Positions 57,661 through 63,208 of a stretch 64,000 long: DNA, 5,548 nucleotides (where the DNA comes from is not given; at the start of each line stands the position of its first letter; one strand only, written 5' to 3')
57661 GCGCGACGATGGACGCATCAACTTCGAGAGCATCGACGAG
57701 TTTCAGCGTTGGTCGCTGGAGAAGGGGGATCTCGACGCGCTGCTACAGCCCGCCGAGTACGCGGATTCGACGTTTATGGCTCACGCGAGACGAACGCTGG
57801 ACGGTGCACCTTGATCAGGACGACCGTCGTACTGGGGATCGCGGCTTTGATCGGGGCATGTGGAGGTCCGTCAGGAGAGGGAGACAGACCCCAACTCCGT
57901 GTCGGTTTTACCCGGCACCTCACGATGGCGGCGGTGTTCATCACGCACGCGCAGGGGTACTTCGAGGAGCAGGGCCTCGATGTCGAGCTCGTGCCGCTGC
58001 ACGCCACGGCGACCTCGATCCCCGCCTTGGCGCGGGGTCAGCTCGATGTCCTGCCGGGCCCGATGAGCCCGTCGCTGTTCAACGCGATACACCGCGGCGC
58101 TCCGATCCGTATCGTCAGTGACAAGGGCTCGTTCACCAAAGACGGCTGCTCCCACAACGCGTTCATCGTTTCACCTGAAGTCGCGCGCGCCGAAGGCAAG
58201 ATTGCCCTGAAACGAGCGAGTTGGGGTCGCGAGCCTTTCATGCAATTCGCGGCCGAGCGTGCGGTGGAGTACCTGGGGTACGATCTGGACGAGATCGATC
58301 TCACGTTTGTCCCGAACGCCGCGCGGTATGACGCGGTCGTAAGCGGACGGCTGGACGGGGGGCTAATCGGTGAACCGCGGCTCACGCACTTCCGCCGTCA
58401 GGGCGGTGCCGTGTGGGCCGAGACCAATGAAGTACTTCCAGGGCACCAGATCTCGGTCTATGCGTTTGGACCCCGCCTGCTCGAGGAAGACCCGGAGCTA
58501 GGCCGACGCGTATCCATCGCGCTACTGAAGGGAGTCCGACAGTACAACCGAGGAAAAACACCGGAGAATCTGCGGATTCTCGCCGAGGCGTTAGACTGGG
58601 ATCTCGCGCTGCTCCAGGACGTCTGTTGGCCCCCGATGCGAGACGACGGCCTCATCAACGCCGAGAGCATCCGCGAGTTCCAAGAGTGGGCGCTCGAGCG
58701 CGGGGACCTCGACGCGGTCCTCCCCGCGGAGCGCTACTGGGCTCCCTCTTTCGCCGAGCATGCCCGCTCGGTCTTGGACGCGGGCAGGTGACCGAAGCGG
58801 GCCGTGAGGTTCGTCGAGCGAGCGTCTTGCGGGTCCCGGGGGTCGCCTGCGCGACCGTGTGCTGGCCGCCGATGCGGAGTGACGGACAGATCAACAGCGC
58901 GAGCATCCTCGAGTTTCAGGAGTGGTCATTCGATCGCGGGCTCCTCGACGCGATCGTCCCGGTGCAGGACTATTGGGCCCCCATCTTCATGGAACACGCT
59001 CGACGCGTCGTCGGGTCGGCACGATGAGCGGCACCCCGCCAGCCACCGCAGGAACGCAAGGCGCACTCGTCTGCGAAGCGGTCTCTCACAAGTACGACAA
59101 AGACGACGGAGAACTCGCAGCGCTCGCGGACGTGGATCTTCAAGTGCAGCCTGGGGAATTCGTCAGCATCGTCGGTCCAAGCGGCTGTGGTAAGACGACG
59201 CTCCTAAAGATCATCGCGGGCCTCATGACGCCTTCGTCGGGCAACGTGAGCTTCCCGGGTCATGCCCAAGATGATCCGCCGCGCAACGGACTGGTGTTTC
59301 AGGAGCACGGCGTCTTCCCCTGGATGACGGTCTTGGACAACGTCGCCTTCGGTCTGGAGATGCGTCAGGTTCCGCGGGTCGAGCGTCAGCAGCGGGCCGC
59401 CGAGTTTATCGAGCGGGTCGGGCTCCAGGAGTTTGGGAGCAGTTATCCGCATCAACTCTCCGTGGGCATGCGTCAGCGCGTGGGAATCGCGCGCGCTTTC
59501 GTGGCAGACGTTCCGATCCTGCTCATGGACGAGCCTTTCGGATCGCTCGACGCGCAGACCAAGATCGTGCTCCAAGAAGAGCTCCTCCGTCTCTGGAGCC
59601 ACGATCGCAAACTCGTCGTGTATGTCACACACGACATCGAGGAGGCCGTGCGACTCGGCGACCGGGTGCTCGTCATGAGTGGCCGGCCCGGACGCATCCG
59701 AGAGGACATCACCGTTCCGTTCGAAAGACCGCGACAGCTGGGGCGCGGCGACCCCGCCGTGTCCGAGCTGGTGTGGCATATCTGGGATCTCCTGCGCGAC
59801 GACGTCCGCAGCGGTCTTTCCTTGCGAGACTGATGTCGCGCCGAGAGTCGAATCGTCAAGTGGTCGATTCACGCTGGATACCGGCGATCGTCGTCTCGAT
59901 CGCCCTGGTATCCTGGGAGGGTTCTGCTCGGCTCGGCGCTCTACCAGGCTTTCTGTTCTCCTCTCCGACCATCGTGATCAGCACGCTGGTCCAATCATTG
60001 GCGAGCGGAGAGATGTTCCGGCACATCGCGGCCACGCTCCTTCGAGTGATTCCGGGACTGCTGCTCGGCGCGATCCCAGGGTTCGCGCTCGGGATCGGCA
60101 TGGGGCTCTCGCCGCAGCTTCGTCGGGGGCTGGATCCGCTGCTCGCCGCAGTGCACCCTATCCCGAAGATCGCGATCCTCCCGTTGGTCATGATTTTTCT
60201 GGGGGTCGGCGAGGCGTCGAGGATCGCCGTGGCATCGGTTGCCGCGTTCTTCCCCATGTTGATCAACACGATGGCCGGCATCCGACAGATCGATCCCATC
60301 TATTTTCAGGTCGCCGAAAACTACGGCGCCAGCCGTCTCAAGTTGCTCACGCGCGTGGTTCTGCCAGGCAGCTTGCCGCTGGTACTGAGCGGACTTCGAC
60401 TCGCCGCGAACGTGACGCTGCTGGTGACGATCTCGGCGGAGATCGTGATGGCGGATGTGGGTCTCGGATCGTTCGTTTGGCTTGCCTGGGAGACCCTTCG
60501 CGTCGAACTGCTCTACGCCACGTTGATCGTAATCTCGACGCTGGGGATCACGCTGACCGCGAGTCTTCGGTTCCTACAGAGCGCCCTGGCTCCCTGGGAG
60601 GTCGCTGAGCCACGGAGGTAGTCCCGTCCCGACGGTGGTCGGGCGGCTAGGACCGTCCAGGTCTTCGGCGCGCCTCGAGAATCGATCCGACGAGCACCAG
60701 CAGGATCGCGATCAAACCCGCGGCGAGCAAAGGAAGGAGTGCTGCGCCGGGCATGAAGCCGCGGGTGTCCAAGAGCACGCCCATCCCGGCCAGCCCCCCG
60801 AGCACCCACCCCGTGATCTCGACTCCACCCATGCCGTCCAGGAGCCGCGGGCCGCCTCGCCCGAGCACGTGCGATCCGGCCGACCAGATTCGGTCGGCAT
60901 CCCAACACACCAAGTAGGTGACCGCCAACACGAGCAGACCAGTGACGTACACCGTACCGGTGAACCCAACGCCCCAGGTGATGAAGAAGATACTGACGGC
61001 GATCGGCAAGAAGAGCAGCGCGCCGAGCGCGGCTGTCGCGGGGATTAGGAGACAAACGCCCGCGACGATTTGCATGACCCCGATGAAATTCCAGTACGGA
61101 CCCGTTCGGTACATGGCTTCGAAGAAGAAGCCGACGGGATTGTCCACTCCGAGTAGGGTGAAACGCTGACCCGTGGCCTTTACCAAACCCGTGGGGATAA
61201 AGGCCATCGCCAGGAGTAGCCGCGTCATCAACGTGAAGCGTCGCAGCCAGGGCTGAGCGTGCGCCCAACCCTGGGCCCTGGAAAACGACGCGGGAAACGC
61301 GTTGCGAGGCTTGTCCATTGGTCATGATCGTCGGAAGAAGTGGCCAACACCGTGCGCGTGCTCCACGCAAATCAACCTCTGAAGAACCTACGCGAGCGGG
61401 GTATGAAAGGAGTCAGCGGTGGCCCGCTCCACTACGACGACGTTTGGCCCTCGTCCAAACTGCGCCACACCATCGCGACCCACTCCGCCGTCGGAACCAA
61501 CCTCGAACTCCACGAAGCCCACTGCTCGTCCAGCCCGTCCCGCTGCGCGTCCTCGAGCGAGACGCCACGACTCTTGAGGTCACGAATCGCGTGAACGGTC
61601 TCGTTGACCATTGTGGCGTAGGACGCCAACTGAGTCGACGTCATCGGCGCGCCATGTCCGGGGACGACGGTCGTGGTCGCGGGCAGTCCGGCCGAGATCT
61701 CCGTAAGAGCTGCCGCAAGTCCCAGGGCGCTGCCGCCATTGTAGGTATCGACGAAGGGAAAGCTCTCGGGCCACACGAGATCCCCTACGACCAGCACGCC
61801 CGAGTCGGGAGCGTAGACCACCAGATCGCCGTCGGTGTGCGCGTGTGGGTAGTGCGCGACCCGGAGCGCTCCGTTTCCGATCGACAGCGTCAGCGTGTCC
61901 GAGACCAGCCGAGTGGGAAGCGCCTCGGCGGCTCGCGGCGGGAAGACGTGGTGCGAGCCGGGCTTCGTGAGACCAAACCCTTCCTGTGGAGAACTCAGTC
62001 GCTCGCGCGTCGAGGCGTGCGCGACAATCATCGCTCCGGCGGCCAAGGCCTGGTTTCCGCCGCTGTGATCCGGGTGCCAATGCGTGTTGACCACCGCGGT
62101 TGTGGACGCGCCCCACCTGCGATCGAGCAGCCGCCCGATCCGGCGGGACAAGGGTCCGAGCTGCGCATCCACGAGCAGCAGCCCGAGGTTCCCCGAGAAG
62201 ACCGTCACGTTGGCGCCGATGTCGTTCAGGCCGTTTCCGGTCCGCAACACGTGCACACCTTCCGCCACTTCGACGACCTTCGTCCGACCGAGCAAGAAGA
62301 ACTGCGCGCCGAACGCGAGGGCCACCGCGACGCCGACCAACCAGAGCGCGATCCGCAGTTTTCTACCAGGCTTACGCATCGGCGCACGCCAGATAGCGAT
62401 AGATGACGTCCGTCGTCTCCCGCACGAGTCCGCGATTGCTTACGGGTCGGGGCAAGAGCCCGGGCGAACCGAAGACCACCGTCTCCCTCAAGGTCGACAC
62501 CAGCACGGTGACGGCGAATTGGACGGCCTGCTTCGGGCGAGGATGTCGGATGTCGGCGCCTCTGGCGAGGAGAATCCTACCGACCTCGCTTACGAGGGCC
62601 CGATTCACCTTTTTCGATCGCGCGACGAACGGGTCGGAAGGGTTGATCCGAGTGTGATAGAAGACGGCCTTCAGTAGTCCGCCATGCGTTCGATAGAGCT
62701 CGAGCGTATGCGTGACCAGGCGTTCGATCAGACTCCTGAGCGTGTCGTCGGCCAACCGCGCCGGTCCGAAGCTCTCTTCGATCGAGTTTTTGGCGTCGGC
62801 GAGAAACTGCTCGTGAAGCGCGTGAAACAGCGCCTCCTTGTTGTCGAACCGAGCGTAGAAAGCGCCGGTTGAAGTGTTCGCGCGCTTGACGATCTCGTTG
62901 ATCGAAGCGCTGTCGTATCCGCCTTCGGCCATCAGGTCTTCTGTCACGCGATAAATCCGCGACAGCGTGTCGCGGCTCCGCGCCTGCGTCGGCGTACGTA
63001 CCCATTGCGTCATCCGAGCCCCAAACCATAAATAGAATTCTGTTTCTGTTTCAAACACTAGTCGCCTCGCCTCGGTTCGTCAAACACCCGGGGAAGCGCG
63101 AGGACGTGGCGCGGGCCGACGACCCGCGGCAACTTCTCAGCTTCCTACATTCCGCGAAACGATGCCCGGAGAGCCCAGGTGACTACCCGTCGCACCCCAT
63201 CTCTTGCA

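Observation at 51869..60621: Operon of tricorn-like protease, PaaK/F390-synthetase-like adenylating enzyme, tandem NitT/TauT substrate-binding lipoproteins and ABC transporter, with a coupled third binding-protein remnant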

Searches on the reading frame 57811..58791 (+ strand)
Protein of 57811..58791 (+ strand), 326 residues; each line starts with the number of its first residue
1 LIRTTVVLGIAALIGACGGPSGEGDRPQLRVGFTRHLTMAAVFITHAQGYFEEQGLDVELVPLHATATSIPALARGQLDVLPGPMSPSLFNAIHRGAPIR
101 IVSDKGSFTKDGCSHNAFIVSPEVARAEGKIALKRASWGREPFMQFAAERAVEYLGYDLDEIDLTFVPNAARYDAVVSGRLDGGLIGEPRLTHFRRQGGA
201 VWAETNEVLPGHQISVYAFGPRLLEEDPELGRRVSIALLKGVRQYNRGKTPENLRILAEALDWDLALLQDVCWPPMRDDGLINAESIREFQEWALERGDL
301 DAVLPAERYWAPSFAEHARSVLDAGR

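Call 4: search_protein_families(library=pfam, proteins=[window:57811-58791:+], max_evalue=0.01)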
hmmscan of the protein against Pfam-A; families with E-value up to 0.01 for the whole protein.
window:57811-58791:+ (326 aa): 3 families
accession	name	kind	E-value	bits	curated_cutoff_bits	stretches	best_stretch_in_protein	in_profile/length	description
PF13379.11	NMT1_2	-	9e-12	45.8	24.7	1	25-80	4-59/252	NMT1-like family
PF09084.16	NMT1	-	1.9e-06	28.4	20.5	1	40-103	5-67/216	NMT1/THI5 like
PF04069.17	OpuAC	-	0.0034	17.5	21.2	1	48-95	21-68/257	Substrate binding domain of ABC-type glycine betaine transport system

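Call 5: search_protein_families(library=ncbifam, proteins=[window:57811-58791:+], max_evalue=0.01)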
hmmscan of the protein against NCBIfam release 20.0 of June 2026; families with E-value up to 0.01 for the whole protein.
window:57811-58791:+ (326 aa): 2 families
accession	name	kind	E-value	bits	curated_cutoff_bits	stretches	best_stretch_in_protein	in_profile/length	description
TIGR01728.1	SsuA_fam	subfamily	1.5e-07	31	163.5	1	29-230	1-201/290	aliphatic sulfonate ABC transporter substrate-binding protein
NF040735.1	SBP_SaoX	equivalog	0.00011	21.4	300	1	30-242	6-215/330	ABC transporter substrate-binding subunit SaoX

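Call 63: search_solved_structures(query=window:57811-58791:+, max_evalue=1)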
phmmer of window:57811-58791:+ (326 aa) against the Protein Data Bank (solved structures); distinct sequences matched with E-value up to 1: 7.
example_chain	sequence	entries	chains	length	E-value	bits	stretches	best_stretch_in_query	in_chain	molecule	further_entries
3qsl_A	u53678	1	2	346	0.019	17.4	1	26-89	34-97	Putative exported protein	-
8am5_S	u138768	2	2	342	0.032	16.6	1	170-232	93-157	Photosystem II assembly lipoprotein Ycf48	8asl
9uai_E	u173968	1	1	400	0.21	13.9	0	25-86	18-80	Nitrate transport ATP-binding subunits C and D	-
9uak_A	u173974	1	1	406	0.22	13.9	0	25-86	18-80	C terminal regulatory domain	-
7ejg_C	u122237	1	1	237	0.23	13.8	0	53-92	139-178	EAL domain-containing protein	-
3ix1_A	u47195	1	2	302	0.29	13.5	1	42-183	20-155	N-formyl-4-amino-5-aminomethyl-2-methylpyrimidine binding protein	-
4nmy_A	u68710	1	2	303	0.31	13.4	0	33-73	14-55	ABC-type transport system, extracellular solute-binding protein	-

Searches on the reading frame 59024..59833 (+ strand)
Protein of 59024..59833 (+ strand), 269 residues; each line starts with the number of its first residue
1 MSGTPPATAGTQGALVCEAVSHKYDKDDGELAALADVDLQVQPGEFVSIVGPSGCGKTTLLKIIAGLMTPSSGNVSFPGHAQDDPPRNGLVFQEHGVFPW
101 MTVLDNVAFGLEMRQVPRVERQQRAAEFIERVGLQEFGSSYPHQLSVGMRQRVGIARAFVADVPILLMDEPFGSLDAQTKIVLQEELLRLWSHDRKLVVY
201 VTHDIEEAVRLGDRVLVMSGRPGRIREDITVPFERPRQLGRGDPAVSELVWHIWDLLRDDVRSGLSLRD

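Call 4: search_protein_families(library=pfam, proteins=[window:59024-59833:+], max_evalue=0.01)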
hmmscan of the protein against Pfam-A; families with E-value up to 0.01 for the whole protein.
window:59024-59833:+ (269 aa): 9 families
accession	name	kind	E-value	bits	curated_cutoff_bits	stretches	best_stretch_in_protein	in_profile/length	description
PF00005.33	ABC_tran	-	3.7e-33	115.5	25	1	34-172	1-136/137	ABC transporter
PF13304.12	AAA_21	-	4.8e-06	27.3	27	1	47-77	2-35/304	AAA domain, putative AbiEii toxin, Type IV TA system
PF13555.12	AAA_29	-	0.00022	21.3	27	1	38-81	16-58/61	P-loop containing region of AAA domain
PF03215.21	Rad17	-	0.0007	20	23.8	1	38-71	39-72/186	Rad17 P-loop domain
PF13191.12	AAA_16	-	0.0019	19.2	32.6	1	31-72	12-52/167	AAA ATPase domain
PF00004.35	AAA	-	0.0021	19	21.2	0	49-69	3-23/131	ATPase family associated with various cellular activities (AAA)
PF01637.24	ATPase_2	-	0.0038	17.5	33.2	1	40-68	16-44/225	ATPase domain predominantly from Archaea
PF13476.12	AAA_23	-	0.0041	18.2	27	1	45-70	20-45/201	AAA domain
PF00931.28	NB-ARC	-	0.0074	16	23.5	0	43-64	18-38/248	NB-ARC domain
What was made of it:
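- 59024..59833 (+): ABC ATPase of the NitT/TauT type. Pfam ABC_tran (call 4).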

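Call 5: search_protein_families(library=ncbifam, proteins=[window:59024-59833:+], max_evalue=0.01)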
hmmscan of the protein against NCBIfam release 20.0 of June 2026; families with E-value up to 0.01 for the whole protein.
window:59024-59833:+ (269 aa): 191 families (the best 25 are shown)
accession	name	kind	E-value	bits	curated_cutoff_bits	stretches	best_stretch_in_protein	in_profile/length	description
NF008421.0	PRK11248.1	equivalog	2.7e-68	230.2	357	1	21-236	5-220/255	taurine ABC transporter ATP-binding subunit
NF040729.1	ABC_ATP_SaoA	equivalog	6.5e-68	228.8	360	1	17-257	4-243/248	ABC transporter ATP-binding protein SaoA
TIGR01186.1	proV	subfamily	6.6e-60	203.1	326.6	1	28-219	3-204/363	betaine/proline/choline family ABC transporter ATP-binding protein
TIGR01184.1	ntrCD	subfamily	1.7e-59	201.2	291.8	1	34-238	1-209/230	nitrate ABC transporter ATP-binding protein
TIGR03265.1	PhnT2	equivalog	3.2e-57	194.4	457.7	1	23-220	9-210/353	putative 2-aminoethylphosphonate ABC transporter ATP-binding protein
NF006987.0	PRK09452.1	equivalog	2.6e-55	187.7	482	1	30-229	29-230/378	spermidine/putrescine ABC transporter ATP-binding protein PotA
TIGR03415.1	ABC_choXWV_ATP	equivalog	6.6e-55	186.6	483.75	1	26-220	32-240/382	choline ABC transporter ATP-binding protein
TIGR00968.1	3a0106s01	subfamily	3.2e-54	184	342.75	1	25-220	7-206/237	sulfate ABC transporter ATP-binding protein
TIGR01187.1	potA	subfamily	3.2e-51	174.3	355.6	1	49-226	1-180/325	polyamine ABC transporter ATP-binding protein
NF008420.0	PRK11247.1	equivalog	3.7e-51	173.8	395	1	15-241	13-228/257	aliphatic sulfonates ABC transporter ATP-binding protein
NF008653.0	PRK11650.1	subfamily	3.2e-50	171.2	432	1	18-233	7-220/357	sn-glycerol-3-phosphate ABC transporter ATP-binding protein UgpC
NF043075.1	MMSYN1_0197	equivalog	3.6e-50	170.8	550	1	29-219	13-207/341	spermidine/putrescine ABC transporter ATP-binding protein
TIGR03258.1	PhnT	equivalog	4.7e-50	170.6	499.15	1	10-219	4-214/359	2-aminoethylphosphonate ABC transport system ATP-binding subunit PhnT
NF040840.2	tungstate_WtpC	equivalog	1.3e-48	166.1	440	1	33-219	15-205/347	tungstate ABC transporter ATP-binding protein WtpC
NF008105.0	PRK10851.1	equivalog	5.1e-48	163.6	502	1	28-220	12-212/362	sulfate/thiosulfate ABC transporter ATP-binding protein CysA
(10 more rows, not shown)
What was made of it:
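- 59024..59833 (+): The best NCBIfam matches are TauB (230 bits, cut-off 357) and SaoA (229 bits, cut-off 360), both below cut-off (call 5).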

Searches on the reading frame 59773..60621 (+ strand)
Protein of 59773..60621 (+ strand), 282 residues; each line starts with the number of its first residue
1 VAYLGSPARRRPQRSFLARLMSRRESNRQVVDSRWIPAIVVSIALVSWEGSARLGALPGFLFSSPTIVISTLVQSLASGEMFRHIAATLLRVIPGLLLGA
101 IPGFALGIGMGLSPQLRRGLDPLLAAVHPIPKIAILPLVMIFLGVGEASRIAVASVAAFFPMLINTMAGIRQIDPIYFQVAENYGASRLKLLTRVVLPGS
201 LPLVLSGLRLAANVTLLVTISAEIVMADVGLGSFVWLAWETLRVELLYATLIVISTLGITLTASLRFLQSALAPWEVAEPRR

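Call 4: search_protein_families(library=pfam, proteins=[window:59773-60621:+], max_evalue=0.01)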
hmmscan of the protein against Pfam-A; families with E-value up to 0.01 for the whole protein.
window:59773-60621:+ (282 aa): 1 family
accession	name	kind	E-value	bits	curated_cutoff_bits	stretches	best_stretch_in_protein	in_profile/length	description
PF00528.27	BPD_transp_1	-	6.8e-18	65.5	26.4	1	103-274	1-180/184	Binding-protein-dependent transport system inner membrane component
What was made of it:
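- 59833..60621 (+): ABC permease of the NitT/TauT type. The longest ORF starts at 59773. Pfam BPD_transp_1 (call 4).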

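Call 5: search_protein_families(library=ncbifam, proteins=[window:59773-60621:+], max_evalue=0.01)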
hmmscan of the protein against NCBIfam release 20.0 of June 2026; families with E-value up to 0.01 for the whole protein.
window:59773-60621:+ (282 aa): 15 families
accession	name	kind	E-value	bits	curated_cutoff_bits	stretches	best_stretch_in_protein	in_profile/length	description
NF040733.1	ABC_perm_U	equivalog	6.9e-40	137.1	295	1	38-277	12-250/251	ABC transporter permease subunit SaoP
NF007545.0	PRK10160.1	equivalog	1.7e-38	132.7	342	1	23-276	17-271/275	taurine ABC transporter permease TauC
NF008470.0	PRK11365.1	equivalog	2.8e-34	118.7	347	1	38-277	15-254/263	aliphatic sulfonate ABC transporter permease SsuC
TIGR01183.1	ntrB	equivalog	7.1e-32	110.7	209.05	1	80-267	14-201/202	nitrate ABC transporter permease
NF008196.0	PRK10952.1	equivalog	4.1e-12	45.6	439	1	59-246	118-306/356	glycine betaine/L-proline ABC transporter permease ProW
TIGR03416.1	ABC_choXWV_perm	equivalog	2.7e-10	40.2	363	1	77-261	80-263/267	choline ABC transporter permease subunit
TIGR03226.1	PhnU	equivalog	2.3e-05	24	283.45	1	151-216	182-248/311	2-aminoethylphosphonate ABC transporter permease subunit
NF011624.0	PRK15050.1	equivalog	3.5e-05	23.1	247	1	151-215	164-229/297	2-aminoethylphosphonate ABC transporter permease subunit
TIGR02141.1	modB_ABC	equivalog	3.8e-05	23.4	182.6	1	151-211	83-144/208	molybdate ABC transporter permease subunit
TIGR01581.1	Mo_ABC_porter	hypoth_equivalog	0.00021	20.9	210.3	1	161-211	117-167/225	ABC transporter permease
NF011690.0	PRK15110.1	equivalog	0.0003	20.3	432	1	169-261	206-298/321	putrescine export ABC transporter permease SapB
NF008208.0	PRK10971.1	equivalog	0.003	17.1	415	1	151-215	143-208/277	sulfate/thiosulfate ABC transporter permease CysT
NF006939.0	PRK09421.1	equivalog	0.0043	16.5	262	1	152-211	97-157/230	molybdate ABC transporter permease subunit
NF007044.0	PRK09497.1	equivalog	0.0075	15.8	348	0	159-211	161-214/285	spermidine/putrescine ABC transporter permease PotB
NF007047.0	PRK09500.1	equivalog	0.0093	15.6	326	1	143-216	124-197/257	spermidine/putrescine ABC transporter permease PotC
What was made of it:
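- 59833..60621 (+): SaoP, TauC and SsuC match below their cut-offs (call 5).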

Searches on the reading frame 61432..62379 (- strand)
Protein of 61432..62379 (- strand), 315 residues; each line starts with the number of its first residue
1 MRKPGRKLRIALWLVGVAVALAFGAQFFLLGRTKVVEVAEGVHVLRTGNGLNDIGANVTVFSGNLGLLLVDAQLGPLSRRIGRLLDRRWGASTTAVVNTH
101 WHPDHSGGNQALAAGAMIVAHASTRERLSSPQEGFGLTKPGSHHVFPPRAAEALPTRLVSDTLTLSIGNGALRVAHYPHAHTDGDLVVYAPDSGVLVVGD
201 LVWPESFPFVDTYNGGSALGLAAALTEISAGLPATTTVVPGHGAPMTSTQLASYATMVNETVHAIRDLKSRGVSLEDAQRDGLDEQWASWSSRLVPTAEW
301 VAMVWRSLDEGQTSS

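Call 41: search_protein_families(library=pfam, proteins=[window:61432-62379:-], max_evalue=0.001)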
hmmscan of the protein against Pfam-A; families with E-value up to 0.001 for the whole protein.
window:61432-62379:- (315 aa): 1 family
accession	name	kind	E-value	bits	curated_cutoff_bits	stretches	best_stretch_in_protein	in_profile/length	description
PF00753.33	Lactamase_B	-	2.4e-16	60.7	22.7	1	56-242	6-196/196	Metallo-beta-lactamase superfamily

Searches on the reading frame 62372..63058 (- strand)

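Call 41: search_protein_families(library=pfam, proteins=[window:62372-63058:-], max_evalue=0.001)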
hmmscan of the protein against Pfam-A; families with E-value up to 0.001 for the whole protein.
window:62372-63058:- (228 aa): 2 families
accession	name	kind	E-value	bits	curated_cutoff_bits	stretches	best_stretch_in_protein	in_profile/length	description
PF00440.29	TetR_N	-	8.5e-15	54.7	24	1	35-81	1-47/47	Bacterial regulatory proteins, tetR family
PF17918.6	TetR_C_15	-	1.6e-05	25.9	26.8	1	106-223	1-108/108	Tetracyclin repressor-like, C-terminal domain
